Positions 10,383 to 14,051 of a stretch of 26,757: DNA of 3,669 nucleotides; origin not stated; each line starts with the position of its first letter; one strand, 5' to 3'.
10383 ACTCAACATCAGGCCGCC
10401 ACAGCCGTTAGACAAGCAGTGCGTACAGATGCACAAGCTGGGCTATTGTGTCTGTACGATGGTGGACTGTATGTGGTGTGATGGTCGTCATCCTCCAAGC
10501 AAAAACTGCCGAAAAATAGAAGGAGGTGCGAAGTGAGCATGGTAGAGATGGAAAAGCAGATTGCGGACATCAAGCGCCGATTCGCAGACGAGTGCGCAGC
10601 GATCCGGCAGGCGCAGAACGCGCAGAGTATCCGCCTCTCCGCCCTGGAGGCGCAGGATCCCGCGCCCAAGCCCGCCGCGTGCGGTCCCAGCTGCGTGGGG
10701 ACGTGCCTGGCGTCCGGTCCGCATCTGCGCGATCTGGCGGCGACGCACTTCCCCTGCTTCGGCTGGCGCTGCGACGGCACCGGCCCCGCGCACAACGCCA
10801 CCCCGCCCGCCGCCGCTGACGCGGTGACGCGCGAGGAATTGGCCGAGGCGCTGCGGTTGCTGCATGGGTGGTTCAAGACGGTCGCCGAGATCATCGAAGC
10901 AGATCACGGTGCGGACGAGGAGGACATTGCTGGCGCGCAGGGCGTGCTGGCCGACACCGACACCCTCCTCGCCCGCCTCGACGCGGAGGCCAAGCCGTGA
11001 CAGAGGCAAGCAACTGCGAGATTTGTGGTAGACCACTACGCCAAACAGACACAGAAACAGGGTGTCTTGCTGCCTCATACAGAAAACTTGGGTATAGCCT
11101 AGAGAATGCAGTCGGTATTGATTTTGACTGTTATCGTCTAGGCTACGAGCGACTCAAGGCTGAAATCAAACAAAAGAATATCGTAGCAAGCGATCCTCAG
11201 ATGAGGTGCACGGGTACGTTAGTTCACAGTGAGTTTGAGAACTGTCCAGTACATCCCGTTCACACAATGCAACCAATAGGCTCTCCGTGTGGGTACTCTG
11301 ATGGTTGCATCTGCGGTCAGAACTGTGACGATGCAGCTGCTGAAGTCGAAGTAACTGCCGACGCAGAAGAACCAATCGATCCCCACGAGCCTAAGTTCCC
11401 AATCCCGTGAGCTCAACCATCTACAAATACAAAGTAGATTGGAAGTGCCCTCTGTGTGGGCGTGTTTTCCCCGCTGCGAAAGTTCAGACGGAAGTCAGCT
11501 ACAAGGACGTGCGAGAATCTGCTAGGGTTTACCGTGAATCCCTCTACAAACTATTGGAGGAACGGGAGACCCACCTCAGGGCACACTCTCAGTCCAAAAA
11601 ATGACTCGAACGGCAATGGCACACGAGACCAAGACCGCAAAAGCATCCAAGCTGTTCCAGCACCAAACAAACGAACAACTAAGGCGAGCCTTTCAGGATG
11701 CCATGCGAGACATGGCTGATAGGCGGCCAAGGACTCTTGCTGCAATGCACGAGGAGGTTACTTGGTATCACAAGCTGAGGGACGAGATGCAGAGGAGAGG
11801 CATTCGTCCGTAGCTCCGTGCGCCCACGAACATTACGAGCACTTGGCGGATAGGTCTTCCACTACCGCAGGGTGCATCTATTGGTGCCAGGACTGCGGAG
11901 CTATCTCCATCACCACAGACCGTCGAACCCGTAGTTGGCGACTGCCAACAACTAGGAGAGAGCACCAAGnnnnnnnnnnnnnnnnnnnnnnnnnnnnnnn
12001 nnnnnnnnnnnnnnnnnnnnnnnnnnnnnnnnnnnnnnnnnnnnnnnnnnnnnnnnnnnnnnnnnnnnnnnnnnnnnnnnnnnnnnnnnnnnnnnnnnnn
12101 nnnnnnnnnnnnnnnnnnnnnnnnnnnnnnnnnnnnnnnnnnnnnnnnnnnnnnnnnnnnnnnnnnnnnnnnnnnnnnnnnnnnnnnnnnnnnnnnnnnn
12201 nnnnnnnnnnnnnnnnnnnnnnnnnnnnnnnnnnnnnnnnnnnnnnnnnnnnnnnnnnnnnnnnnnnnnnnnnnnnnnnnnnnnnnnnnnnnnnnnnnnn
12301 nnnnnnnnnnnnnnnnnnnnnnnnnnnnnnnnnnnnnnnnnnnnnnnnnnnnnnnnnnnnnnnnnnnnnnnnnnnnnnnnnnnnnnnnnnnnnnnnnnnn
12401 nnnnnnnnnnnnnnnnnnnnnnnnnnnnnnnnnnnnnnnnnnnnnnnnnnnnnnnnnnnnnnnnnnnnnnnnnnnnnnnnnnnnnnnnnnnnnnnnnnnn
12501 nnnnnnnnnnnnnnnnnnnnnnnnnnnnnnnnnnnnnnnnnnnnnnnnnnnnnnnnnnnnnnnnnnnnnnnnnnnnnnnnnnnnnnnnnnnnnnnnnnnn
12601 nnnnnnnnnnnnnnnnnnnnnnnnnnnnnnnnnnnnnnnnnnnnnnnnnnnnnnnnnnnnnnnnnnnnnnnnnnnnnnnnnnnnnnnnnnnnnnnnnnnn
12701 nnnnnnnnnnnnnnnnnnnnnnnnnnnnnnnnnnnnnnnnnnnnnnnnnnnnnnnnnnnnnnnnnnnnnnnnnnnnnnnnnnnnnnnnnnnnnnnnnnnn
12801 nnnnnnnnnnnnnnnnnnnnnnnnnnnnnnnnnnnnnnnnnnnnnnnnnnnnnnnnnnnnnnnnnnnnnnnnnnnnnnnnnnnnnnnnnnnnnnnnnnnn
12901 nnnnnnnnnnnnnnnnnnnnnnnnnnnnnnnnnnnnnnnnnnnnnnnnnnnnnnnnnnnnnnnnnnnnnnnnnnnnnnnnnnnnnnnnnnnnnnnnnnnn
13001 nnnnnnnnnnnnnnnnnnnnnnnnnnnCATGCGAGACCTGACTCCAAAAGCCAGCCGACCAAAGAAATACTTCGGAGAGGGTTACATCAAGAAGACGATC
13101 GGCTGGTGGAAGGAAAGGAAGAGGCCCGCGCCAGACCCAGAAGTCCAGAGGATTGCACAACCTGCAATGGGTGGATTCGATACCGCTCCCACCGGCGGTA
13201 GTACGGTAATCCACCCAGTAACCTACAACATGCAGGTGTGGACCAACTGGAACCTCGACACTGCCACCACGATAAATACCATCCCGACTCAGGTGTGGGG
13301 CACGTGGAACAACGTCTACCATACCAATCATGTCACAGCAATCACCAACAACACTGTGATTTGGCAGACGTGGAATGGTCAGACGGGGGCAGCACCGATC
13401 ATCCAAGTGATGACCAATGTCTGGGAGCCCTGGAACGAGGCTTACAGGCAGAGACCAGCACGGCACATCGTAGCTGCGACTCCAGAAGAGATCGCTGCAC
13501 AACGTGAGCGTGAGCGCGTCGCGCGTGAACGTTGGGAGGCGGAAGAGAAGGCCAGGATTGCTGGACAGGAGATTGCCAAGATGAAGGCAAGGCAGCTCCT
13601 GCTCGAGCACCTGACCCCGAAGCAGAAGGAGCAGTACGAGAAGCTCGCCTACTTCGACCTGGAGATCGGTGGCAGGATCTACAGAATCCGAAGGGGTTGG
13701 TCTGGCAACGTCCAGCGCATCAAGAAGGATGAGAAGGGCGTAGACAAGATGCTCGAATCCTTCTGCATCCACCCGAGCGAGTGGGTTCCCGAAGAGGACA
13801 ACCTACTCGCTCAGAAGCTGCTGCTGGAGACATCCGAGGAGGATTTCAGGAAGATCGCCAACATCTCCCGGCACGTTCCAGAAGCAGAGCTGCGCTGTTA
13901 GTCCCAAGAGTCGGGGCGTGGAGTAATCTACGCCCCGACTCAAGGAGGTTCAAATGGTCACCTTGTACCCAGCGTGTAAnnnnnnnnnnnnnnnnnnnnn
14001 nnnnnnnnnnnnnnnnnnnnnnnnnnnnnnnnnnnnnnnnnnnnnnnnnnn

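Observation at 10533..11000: Compositional island: one ~70+% GC gene among ~50% GC neighbours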

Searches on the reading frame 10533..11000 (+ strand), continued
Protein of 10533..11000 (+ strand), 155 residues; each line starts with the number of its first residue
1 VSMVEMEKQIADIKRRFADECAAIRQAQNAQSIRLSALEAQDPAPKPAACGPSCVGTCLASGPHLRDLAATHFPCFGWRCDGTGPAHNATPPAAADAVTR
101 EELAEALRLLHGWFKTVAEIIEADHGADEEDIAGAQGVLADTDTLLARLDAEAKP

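Call 80: fold_search(model_id=the predicted structure, library=viral)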
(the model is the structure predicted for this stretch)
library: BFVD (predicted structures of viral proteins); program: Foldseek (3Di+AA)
matches with E <= 10: 533; with E <= 0.001: 0
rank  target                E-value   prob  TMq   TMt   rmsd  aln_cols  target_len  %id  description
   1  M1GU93                2.9e-01  0.99  0.33  0.71   3.5        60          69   18  Uncharacterized protein [Salmonella phage S16]
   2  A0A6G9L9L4            4.9e-01  0.98  0.36  0.44   3.4        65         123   17  (no name in the UniProt tables at hand)
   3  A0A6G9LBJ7            5.9e-01  0.97  0.32  0.54   1.9        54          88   22  (no name in the UniProt tables at hand)
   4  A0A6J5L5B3            6.7e-01  0.97  0.34  0.68   2.0        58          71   22  Uncharacterized protein [uncultured Caudovirales phage]
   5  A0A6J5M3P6            7.2e-01  0.12  0.23  0.20  10.0       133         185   15  Uncharacterized protein [uncultured Caudovirales phage]
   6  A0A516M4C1            7.6e-01  0.44  0.22  0.32   4.3        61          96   11  (no name in the UniProt tables at hand)
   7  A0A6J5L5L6            8.7e-01  0.97  0.34  0.63   1.9        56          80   12  Uncharacterized protein [uncultured Caudovirales phage]
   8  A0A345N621            8.7e-01  0.87  0.32  0.56   2.5        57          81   21  (no name in the UniProt tables at hand)
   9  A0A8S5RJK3            9.3e-01  0.97  0.35  0.38   1.5        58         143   14  Uncharacterized protein [virus sp. ctHG14]
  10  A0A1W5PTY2            9.3e-01  0.91  0.35  0.58   3.4        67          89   15  (no name in the UniProt tables at hand)
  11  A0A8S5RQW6            9.9e-01  0.90  0.32  0.64   1.9        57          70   19  Uncharacterized protein [Siphoviridae sp. ct1NJ1]
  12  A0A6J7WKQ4            1.1e+00  0.97  0.36  0.88   0.8        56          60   14  COG5570 Uncharacterized small protein [uncultured Caudovirales phage]
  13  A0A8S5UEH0            1.1e+00  0.97  0.34  0.72   1.0        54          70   11  Uncharacterized protein [Myoviridae sp. ctDvB7]
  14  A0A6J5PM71            1.1e+00  0.92  0.34  0.54   3.9        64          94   20  Uncharacterized protein [uncultured Caudovirales phage]
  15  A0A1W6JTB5            1.1e+00  0.35  0.27  0.36   4.5        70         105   18  (no name in the UniProt tables at hand)
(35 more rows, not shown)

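Call 88: search_protein_families(library=pfam, alignment_id=A3, max_evalue=1)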
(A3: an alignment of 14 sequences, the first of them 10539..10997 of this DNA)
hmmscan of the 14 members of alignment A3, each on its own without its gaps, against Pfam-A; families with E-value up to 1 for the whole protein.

A. member 1, window:10539-10997:+ (153 aa): 0 families

B. families by the number of members that match (of 14 scanned): 3 families
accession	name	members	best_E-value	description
PF23991.1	DUF7310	1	0.032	Coiled-coil region of unknown function (DUF7310)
PF00038.26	Filament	1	0.041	Intermediate filament protein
PF18930.5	DUF5679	1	0.27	Domain of unknown function (DUF5679)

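Call 90: search_dna_similar(query=L003:3683-4699:+, collection=phages, mode=protein, max_rows=10)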
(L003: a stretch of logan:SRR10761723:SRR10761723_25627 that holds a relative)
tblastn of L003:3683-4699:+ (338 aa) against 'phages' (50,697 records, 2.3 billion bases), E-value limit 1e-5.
No match.

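Call 91: search_dna_similar(query=L005:3247-4116:+, collection=phages, mode=protein, max_rows=10)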
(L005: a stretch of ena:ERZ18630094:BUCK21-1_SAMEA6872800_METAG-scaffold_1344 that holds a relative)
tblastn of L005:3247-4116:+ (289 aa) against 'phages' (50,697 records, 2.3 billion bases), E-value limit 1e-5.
Records with a match: 1747; places in all: 1748; records where one place covers at least 80% of the query: 520.
Best place of each record, by identity: <60% 1747.
By first word of the organism name: Klebsiella 463; Escherichia 276; Vibrio 267; Mycobacterium 248; Gordonia 183; Salmonella 55; Campylobacter 19; Enterobacter 16; Citrobacter 16; Arthrobacter 13; and 49 more.
By host as written in the record: - 343; Klebsiella pneumoniae 197; Gordonia terrae 3612 155; Mycobacterium smegmatis mc2 155 144; Escherichia coli 70; Escherichia coli DSM 12242 43; Escherichia coli K-12 MG1655 38; Mycobacterium smegmatis mc#155 37; and 323 more.
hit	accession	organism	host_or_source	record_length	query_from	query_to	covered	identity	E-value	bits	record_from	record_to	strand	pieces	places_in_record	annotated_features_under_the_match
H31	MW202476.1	Caudoviricetes sp.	Manatee Spring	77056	2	273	94%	37.7%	2e-44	166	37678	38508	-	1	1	exodeoxyribonuclease 8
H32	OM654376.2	Paracoccus phage vB_PmaP_KLEP18-1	Paracoccus marcusii strain KR4M-18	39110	1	264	91%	33.1%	9e-28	118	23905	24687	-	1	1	exonuclease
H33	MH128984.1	Burkholderia phage vB_BmuP_KL4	-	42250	9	265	89%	33.0%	4e-27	116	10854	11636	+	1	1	exonuclease VIII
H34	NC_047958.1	Burkholderia phage vB_BmuP_KL4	-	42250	9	265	89%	33.0%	4e-27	116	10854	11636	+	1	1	exonuclease VIII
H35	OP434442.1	Arthrobacter phage RadFad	Arthrobacter globiformis B-2979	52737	3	270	93%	31.6%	2e-26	114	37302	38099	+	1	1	73: Cas4 family exonuclease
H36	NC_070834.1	Arthrobacter phage Persistence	Arthrobacter globiformis B-2979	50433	3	270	93%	31.6%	4e-24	107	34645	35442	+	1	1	62: exonuclease VIII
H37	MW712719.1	Arthrobacter phage Persistence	Arthrobacter globiformis B-2979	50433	3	270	93%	31.6%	4e-24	107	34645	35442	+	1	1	62: RecB-like exonuclease/helicase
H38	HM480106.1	Synechococcus phage S-CBS1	Synechococcus sp. CB0201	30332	19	271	88%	33.1%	8e-25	109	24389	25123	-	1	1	exo: exonuclease VIII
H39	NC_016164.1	Synechococcus phage S-CBS1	Synechococcus sp. CB0201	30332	19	271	88%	33.1%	8e-25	109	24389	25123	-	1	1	exo: exonuclease VIII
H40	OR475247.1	Arthrobacter phage MidnightRain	Arthrobacter globiformis B-2979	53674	3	270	93%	31.2%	2e-25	111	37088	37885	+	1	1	71: Cas4 exonuclease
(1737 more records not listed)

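Call 93: find_related_loci(query=A5, collection=genome_contigs, flank=8000)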
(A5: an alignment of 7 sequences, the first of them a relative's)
Query A5 (234 aa) in genome_contigs; peptide patterns used: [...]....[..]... (x = any residue, [..] = any of these).
18 stretches matched a pattern, but none encodes a relative of the query by tblastn (E <= 1e-3).

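Call 111: find_encoding_contigs(protein=P0001, flank=10000)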
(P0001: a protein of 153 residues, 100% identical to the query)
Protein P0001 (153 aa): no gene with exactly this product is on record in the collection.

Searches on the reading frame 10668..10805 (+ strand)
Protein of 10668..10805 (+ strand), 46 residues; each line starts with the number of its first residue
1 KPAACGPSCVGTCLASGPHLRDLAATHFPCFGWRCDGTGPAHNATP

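Call 104: predict_structure(alignment_id=A6)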
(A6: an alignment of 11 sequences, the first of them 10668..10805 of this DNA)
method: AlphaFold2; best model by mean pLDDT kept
length: 46 residues; sequences in the alignment: 11
mean_pLDDT: 68.3   pTM: 0.43
mean pLDDT of the five models: 68.3, 67.7, 49.6, 48.1, 46.8
residues with pLDDT >= 90: 0; 70-90: 24; 50-70: 16; < 50: 6
segments of 3 or more residues with pLDDT < 50: 43-46
pLDDT, mean of each block of 10 residues (from residue 1): 65 78 68 73 51
secondary structure, 60 per line:
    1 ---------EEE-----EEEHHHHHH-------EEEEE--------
elements in order: E10-12 E18-20 H21-26 E34-38

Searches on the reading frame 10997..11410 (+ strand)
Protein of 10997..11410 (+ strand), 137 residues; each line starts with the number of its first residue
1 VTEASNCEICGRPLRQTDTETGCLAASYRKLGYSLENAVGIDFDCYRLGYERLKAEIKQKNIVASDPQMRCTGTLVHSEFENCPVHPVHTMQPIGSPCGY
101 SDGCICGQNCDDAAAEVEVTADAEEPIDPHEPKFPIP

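Call 7: search_protein_families(library=pfam, proteins=[window:10997-11410:+], max_evalue=0.1)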
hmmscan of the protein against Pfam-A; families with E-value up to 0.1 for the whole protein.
window:10997-11410:+ (137 aa): 1 family
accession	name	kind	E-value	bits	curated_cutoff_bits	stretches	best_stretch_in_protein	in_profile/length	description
PF19474.4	DUF6011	-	0.035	14.1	26.6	1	6-16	10-20/37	Family of unknown function (DUF6011)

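Call 8: search_protein_families(library=phrogs, proteins=[window:10997-11410:+], max_evalue=0.1)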
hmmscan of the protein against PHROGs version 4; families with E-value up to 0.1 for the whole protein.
window:10997-11410:+ (137 aa): 0 families

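Call 18: find_related_loci(query=window:10997-11410:+, collection=viral_contigs, flank=10000)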
Query window:10997-11410:+ (137 aa) in viral_contigs; peptide patterns used: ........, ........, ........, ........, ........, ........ (x = any residue, [..] = any of these).
8 stretches matched a pattern, but none encodes a relative of the query by tblastn (E <= 1e-3).

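Call 27: find_homologous_proteins(query=window:10997-11410:+, max_evalue=0.01)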
Query window:10997-11410:+: 11 candidates shared short words with the query, none scored E <= 0.01.

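Call 83: find_related_loci(query=A4, collection=viral_contigs, flank=6000)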
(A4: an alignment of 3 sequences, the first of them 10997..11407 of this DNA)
Query A4 (137 aa) in viral_contigs; peptide patterns used: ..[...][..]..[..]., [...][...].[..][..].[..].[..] (x = any residue, [..] = any of these).
52 stretches matched a pattern, but none encodes a relative of the query by tblastn (E <= 1e-3).

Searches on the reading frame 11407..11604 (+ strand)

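Call 7: search_protein_families(library=pfam, proteins=[window:11407-11604:+], max_evalue=0.1)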
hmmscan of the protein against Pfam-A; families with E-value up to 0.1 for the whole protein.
window:11407-11604:+ (65 aa): 6 families
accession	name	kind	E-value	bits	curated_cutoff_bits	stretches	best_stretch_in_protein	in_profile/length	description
PF04423.19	Rad50_zn_hook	-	0.0059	16.8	24.3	1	13-25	21-33/52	Rad50 zinc hook motif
PF18112.7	Zn-C2H2_12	-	0.013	16.3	23.2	1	13-23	2-12/27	Autophagy receptor zinc finger-C2H2 domain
PF14311.12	DUF4379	-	0.031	14.9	24.5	1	7-23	23-39/56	Probable Treble clef zinc finger domain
PF15749.10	MRNIP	-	0.053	14.7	27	1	6-52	15-61/106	MRN-interacting protein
PF24110.1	DUF7385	-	0.056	13.6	28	1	3-24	18-39/72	Family of unknown function (DUF7385)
PF13894.12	zf-C2H2_4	-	0.072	14.3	27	0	12-22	1-11/24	C2H2-type zinc finger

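Call 8: search_protein_families(library=phrogs, proteins=[window:11407-11604:+], max_evalue=0.1)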
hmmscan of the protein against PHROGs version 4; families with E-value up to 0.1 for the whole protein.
window:11407-11604:+ (65 aa): 2 families
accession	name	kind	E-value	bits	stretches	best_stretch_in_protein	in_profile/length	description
phrog_9089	-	unknown function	0.011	17.1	1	7-31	22-46/77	-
phrog_36455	-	unknown function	0.049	15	1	2-23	10-30/104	-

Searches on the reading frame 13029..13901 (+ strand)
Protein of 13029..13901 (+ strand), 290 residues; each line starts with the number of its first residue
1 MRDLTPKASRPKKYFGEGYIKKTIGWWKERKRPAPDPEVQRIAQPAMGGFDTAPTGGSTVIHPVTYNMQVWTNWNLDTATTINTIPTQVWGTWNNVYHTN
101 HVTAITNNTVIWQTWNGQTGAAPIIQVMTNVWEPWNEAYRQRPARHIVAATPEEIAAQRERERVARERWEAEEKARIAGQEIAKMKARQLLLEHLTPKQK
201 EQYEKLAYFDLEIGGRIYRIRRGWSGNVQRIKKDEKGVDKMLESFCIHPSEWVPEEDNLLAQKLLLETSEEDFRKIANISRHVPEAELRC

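Call 9: search_protein_families(library=pfam, proteins=[window:13029-13901:+], max_evalue=0.001)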
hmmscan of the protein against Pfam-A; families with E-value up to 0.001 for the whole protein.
window:13029-13901:+ (290 aa): 0 families

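Call 20: find_related_loci(query=window:13029-13901:+, collection=viral_contigs, flank=10000)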
Query window:13029-13901:+ (290 aa) in viral_contigs; peptide patterns used: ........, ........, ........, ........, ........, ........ (x = any residue, [..] = any of these).
5 stretches matched a pattern, but none encodes a relative of the query by tblastn (E <= 1e-3).

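Call 96: search_protein_families(library=phrogs, proteins=[window:13029-13901:+], max_evalue=0.001)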
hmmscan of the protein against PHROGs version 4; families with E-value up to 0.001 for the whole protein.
window:13029-13901:+ (290 aa): 0 families
